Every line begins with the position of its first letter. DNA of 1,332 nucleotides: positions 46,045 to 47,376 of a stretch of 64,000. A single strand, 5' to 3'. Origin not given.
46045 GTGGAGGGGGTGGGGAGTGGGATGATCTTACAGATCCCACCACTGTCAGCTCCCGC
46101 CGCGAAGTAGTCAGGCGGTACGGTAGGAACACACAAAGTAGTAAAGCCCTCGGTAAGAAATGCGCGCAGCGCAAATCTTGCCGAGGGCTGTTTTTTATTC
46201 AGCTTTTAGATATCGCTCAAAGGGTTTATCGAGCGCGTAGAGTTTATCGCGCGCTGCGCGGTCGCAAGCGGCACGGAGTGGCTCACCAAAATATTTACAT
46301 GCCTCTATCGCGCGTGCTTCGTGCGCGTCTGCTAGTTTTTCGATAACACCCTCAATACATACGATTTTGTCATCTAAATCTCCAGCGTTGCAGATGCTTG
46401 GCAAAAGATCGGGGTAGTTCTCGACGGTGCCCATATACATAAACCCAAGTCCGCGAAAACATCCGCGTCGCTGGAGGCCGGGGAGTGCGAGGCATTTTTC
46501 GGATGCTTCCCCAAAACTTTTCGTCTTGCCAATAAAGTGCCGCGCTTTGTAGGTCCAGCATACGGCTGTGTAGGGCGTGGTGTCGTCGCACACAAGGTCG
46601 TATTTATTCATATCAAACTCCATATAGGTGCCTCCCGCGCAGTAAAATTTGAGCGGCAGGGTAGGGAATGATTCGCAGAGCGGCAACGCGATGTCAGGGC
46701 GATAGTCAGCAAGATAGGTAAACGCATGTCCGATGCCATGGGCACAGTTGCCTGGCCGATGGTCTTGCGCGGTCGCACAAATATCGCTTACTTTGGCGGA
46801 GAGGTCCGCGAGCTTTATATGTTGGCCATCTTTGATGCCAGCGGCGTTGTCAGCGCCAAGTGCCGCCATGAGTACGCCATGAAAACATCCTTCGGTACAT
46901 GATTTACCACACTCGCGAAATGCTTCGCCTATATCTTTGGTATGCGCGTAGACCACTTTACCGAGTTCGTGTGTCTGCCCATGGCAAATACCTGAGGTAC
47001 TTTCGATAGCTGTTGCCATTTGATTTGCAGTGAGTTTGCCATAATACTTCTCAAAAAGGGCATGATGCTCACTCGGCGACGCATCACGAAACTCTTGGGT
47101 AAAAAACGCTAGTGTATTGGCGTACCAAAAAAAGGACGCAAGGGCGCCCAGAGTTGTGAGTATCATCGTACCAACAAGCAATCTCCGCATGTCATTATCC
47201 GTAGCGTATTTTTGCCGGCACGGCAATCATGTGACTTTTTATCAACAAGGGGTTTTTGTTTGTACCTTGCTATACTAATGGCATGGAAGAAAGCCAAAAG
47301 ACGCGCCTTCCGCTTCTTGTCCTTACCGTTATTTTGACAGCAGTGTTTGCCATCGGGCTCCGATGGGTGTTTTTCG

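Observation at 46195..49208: Divergent pair: CxHGxG-repeat secreted protein and a CcdA/DsbD-like transporter fused to His-rich periplasmic domains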

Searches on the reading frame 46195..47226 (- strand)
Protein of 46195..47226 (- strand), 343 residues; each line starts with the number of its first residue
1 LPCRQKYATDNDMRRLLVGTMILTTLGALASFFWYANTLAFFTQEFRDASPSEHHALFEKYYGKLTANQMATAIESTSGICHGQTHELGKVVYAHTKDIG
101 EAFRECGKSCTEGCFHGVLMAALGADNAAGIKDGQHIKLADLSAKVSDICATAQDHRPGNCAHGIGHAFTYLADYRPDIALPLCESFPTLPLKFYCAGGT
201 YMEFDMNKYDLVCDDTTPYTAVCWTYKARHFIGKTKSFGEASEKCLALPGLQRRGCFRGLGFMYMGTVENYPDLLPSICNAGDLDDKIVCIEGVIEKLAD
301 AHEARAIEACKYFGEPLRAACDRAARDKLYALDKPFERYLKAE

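Call 3: search_protein_families(library=pfam, proteins=[window:46195-47226:-], max_evalue=1)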
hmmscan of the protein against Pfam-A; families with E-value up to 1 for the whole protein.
window:46195-47226:- (343 aa): 0 families

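Call 4: search_protein_families(library=ncbifam, proteins=[window:46195-47226:-], max_evalue=1)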
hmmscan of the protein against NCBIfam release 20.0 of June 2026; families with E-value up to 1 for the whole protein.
window:46195-47226:- (343 aa): 0 families

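Call 6: find_homologous_proteins(query=window:46195-47226:-)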
Query window:46195-47226:- (343 aa): 21 proteins with E <= 0.001 among 8000 candidates.
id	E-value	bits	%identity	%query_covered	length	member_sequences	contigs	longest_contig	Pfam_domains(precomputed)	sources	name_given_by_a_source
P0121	2.3e-223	759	100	94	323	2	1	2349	-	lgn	-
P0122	6.2e-151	521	65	97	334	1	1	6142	-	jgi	jgi:hypothetical protein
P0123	3.7e-67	245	39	95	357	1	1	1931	-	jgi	jgi:hypothetical protein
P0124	1.3e-55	207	35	87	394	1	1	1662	-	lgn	-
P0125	3.7e-54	202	38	86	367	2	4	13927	-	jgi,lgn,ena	-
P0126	6.3e-54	202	36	86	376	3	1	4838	-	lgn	-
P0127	9.8e-54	201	39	86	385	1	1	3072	-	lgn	-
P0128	2.6e-53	200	36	87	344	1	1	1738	-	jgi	jgi:hypothetical protein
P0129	2.4e-52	196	36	87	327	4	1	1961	-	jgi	jgi:hypothetical protein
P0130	6.2e-52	195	35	88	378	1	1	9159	-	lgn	-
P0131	5.2e-51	192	36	85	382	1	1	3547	-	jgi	jgi:hypothetical protein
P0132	8.3e-49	185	34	95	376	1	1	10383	-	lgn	-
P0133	2.0e-47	180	37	71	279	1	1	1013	-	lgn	-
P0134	3.1e-46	176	33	87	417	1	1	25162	-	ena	-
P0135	5.2e-46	176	32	87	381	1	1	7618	-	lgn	-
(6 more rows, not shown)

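Call 14: search_solved_structures(query=A1, max_evalue=10, show_alignments=2)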
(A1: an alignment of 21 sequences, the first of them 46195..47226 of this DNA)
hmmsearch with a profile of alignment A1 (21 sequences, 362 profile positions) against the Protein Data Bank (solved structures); distinct sequences matched with E-value up to 10: 0.

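Call 17: find_encoding_contigs(protein=P0122, flank=6000, max_places=3)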
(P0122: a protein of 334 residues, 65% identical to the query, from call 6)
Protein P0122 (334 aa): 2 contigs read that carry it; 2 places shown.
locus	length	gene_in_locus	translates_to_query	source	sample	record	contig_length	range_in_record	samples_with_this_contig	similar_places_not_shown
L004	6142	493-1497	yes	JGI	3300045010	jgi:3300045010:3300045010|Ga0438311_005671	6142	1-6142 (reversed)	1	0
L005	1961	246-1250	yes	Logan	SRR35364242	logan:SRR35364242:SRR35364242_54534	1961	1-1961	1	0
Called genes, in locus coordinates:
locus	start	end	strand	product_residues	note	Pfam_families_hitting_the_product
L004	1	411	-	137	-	?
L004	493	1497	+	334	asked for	-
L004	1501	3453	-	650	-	-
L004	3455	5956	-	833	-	PF17210:SdrD_B (weak), PF00932:LTD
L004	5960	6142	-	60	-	?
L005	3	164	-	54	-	?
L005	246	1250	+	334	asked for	-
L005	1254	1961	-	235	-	?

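Call 19: find_encoding_contigs(protein=P0134, flank=8000, max_places=2)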
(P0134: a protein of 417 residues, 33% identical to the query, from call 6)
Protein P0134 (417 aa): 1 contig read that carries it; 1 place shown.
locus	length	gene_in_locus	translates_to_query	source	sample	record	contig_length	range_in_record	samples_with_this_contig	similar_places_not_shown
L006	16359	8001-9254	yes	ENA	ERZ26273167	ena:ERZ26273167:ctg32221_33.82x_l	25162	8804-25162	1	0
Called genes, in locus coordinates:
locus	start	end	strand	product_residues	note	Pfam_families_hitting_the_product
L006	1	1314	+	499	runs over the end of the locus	PF00665:rve, PF22483:Mu-transpos_C_2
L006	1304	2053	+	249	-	PF01695:IstB_IS21, PF00308:Bac_DnaA, PF02562:PhoH (faint)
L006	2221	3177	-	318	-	PF02492:cobW, PF07683:CobW_C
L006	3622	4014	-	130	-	PF04333:MlaA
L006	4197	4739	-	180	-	PF00578:AhpC-TSA, PF08534:Redoxin, PF13911:AhpC-TSA_2 (weak)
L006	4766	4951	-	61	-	PF02627:CMD (weak)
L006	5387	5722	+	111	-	-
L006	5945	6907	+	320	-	PF13701:DDE_Tnp_1_4, PF01609:DDE_Tnp_1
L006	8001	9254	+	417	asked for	-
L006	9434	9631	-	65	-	-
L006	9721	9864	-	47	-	-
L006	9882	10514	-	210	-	-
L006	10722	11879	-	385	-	PF13356:Arm-DNA-bind_3, PF14659:Phage_int_SAM_3 (weak), PF22022:Phage_int_M (weak), PF00589:Phage_integrase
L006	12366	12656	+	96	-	-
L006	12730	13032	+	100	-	-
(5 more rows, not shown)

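Call 20: find_encoding_contigs(protein=P0125, flank=8000, max_places=2)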
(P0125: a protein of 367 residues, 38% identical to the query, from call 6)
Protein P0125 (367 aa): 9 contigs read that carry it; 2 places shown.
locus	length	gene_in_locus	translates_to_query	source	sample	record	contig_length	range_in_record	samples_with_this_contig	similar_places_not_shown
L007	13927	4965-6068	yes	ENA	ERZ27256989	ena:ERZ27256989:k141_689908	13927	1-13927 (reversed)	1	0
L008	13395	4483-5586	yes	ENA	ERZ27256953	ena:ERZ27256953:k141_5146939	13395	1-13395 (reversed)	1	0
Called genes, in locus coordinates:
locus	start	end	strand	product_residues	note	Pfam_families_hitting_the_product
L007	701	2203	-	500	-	PF01839:FG-GAP (faint), PF13517:FG-GAP_3, PF07593:UnbV_ASPIC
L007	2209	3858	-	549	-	PF00732:GMC_oxred_N, PF05199:GMC_oxred_C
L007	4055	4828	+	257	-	-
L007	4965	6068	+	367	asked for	-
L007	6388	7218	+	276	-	PF13145:Rotamase_2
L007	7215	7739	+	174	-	PF13618:Gluconate_2-dh3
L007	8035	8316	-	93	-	-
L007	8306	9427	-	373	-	PF22025:ThiI_fer, PF02926:THUMP, PF02568:ThiI, PF06508:QueC (faint)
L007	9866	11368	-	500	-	-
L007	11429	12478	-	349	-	-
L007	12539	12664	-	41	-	-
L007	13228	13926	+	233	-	?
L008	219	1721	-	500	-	PF01839:FG-GAP (faint), PF13517:FG-GAP_3, PF07593:UnbV_ASPIC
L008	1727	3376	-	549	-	PF00732:GMC_oxred_N, PF05199:GMC_oxred_C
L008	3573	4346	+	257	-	-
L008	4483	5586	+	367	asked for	-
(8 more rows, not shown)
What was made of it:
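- Tried and rejected: Three look-ups gave unrelated contexts (calls 19, 20) or the same pairing in a close relative (call 17).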

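Call 21: predict_structure(alignment_id=A1)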
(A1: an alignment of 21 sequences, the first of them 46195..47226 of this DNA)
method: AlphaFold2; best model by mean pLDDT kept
length: 343 residues; sequences in the alignment: 21
mean_pLDDT: 89.9   pTM: 0.85
mean pLDDT of the five models: 89.9, 88.1, 87.9, 87.8, 86.7
residues with pLDDT >= 90: 254; 70-90: 58; 50-70: 20; < 50: 11
segments of 3 or more residues with pLDDT < 50: 127-136
pLDDT, mean of each block of 10 residues (from residue 1): 58 90 95 97 97 97 97 89 96 94 93 94 63 51 74 86 94 89 91 95 91 89 95 91 97 97 95 97 98 95 95 98 95 90 68
secondary structure, 60 per line:
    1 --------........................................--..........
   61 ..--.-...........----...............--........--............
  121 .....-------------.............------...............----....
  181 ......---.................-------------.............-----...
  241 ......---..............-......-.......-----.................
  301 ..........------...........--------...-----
elements in order: H9-48 H51-61 H67-77 H82-96 H99-106 H109-125 H139-151 H158-172 H177-186 H190-206 H220-232 H238-246 H250-263 H265-270 H272-278 H284-310 H317-327
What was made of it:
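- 46195..47190 (-): Membrane-anchored Cys/His-rich all-alpha repeat protein. It is 331 aa from M13; the ORF extends to a TTG at 47226. The repeat region (aa 81-321) spans 46264..46986. AF2 model with pLDDT 89.9, all helical (call 21).
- On Copper storage proteins, Csp (considered for the minus gene): The model is a multi-repeat helical array, not a four-helix bundle (call 21).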

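Call 27: fold_search(model_id=the predicted structure, library=pdb)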
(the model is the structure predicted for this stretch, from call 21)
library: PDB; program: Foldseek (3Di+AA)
matches with E <= 10: 694; with E <= 0.001: 0
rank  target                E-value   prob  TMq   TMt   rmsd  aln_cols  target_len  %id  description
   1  7n6g_0A               4.3e-02  0.85  0.23  0.18  16.7       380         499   12  C1 of central pair (released 2022-05-18)
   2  6s9p_B                4.9e-02  0.80  0.20  0.21  17.9       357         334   10  Designed Armadillo Repeat protein internal Lock2 fused to target peptide KRKAKITWKR (released 2020-02-19)
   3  9ijj_AK               5.5e-02  0.80  0.22  0.17  15.7       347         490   12  In situ structure of the central apparatus in mouse sperm axoneme. (released 2025-06-04)
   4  3nmx_C                7.4e-02  0.47  0.17  0.18  18.3       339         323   12  Crystal structure of APC complexed with Asef (released 2011-07-06)
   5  9ijj_AL               1.0e-01  0.57  0.19  0.16  15.9       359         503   12  In situ structure of the central apparatus in mouse sperm axoneme. (released 2025-06-04)
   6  4a1s_A                1.0e-01  0.51  0.19  0.18  20.0       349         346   13  Crystallographic structure of the Pins:Insc complex (released 2012-03-28)
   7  5xah_A                1.1e-01  0.72  0.23  0.21  15.9       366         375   14  Crystal structure of human Importin4 (released 2018-02-14)
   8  5mfc_C                1.2e-01  0.47  0.18  0.20  15.8       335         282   10  Designed armadillo repeat protein YIIIM5AII in complex with (KR)4-GFP (released 2017-07-19)
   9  3msv_B                1.2e-01  0.30  0.16  0.16  19.8       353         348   12  The hypoxic regulator of sterol synthesis Nro1 is a nuclear import adaptor (released 2011-04-20)
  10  5xah_B                1.3e-01  0.72  0.23  0.22  15.5       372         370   13  Crystal structure of human Importin4 (released 2018-02-14)
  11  7sqc_G1               1.3e-01  0.51  0.19  0.16  19.3       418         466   11  Ciliary C1 central pair apparatus isolated from Chlamydomonas reinhardtii (released 2022-04-13)
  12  5iz9_A                1.4e-01  0.35  0.17  0.17  19.3       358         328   11  Protein-protein interaction (released 2017-07-05)
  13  7sqc_I0               1.6e-01  0.57  0.23  0.19  20.9       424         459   11  Ciliary C1 central pair apparatus isolated from Chlamydomonas reinhardtii (released 2022-04-13)
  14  5mfd_A                1.6e-01  0.51  0.20  0.21  17.8       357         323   10  Designed armadillo repeat protein YIIIM''6AII in complex with pD_(KR)5 (released 2017-07-19)
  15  4xrk                  1.8e-01  0.47  0.21  0.12  18.2       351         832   14  Crystal Structure of Importin Beta in a Polyethylene Glycol Condition (released 2016-01-27)
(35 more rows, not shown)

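Call 40: search_protein_representatives(alignment_id=A1)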
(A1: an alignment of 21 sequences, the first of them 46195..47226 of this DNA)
Query: 21 sequences, 362 profile positions. Proteins with E-value up to 0.001 (for the whole library): 6102; up to 1e-10: 4080; up to 1e-30: 574. The best 150 are listed.
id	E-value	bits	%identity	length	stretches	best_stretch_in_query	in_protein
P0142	7.6e-128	443.0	-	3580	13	97-280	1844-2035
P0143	3.5e-126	437.5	-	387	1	32-359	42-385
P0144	8.5e-124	429.7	-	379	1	6-360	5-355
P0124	3.0e-123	427.9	-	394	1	1-361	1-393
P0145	3.9e-121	420.9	-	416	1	13-360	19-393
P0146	4.8e-119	414.0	-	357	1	13-359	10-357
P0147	8.8e-119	413.2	-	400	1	44-360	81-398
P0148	1.1e-118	412.8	-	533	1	26-360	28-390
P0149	1.8e-116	405.6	-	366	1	20-360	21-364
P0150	2.2e-116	405.3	-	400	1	20-359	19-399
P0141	6.1e-116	403.8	-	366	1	36-361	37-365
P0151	2.1e-115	402.0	-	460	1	31-360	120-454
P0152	3.9e-114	397.9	-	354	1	53-359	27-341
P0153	4.7e-114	397.6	-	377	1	28-360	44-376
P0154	5.1e-114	397.5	-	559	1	46-360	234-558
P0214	2.1e-83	296.8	-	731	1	20-360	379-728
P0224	8.8e-82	291.4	-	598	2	48-347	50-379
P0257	1.8e-69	251.0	-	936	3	73-339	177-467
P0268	8.4e-66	238.9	-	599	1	20-361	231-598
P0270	1.4e-65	238.2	-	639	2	39-331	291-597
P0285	5.3e-61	223.1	-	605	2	39-348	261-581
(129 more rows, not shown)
